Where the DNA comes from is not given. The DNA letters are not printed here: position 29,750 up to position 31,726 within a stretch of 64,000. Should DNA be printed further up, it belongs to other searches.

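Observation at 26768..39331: AT-rich genomic island at tRNA-Glu with an internally located Xis/Int pair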

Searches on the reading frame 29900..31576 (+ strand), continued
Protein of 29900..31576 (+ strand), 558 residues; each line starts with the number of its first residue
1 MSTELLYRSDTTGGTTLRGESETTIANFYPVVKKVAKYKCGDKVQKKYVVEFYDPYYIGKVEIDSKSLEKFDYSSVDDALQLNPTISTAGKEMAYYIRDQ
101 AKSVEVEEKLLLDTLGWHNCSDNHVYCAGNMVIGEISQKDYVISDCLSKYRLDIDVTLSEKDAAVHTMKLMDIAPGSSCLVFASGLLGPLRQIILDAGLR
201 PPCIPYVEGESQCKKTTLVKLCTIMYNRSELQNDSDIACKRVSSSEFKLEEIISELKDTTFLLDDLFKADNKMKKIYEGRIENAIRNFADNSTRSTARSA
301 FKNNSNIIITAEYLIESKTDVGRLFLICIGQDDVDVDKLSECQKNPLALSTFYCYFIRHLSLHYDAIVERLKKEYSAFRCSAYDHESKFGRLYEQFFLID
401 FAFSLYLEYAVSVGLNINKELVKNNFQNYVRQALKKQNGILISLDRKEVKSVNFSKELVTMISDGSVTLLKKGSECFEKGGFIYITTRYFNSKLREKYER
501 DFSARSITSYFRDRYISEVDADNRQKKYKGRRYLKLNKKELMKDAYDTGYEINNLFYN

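Call 98: search_protein_families(library=pfam, proteins=[P0274, P0283, P0287, P0296, P0310, P0346, P0379, P0402, P0406, P0414], max_evalue=0.01)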
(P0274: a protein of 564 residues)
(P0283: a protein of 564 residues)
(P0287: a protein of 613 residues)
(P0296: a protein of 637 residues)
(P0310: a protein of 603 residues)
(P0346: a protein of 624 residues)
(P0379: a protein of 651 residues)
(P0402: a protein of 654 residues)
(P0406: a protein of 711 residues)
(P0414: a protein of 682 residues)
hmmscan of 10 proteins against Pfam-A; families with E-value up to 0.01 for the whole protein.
P0274 (564 aa): 0 families

P0283 (564 aa): 0 families

P0287 (613 aa): 2 families
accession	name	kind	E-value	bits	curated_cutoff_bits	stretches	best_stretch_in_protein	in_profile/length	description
PF06048.17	DUF927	-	0.00018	21.7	22.6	1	118-290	95-251/284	Domain of unknown function (DUF927)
PF10681.14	Rot1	-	0.004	17.2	23.2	0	89-143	82-136/209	Chaperone for protein-folding within the ER, fungal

P0296 (637 aa): 0 families

P0310 (603 aa): 0 families

P0346 (624 aa): 1 family
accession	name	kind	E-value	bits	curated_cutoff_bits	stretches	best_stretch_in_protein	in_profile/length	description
PF06048.17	DUF927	-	0.00027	21.1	22.6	1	104-263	105-250/284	Domain of unknown function (DUF927)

P0379 (651 aa): 1 family
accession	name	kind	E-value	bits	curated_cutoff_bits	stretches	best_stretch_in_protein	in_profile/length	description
PF06048.17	DUF927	-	2e-06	28.1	22.6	1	166-342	85-253/284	Domain of unknown function (DUF927)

P0402 (654 aa): 0 families

P0406 (711 aa): 0 families

P0414 (682 aa): 0 families
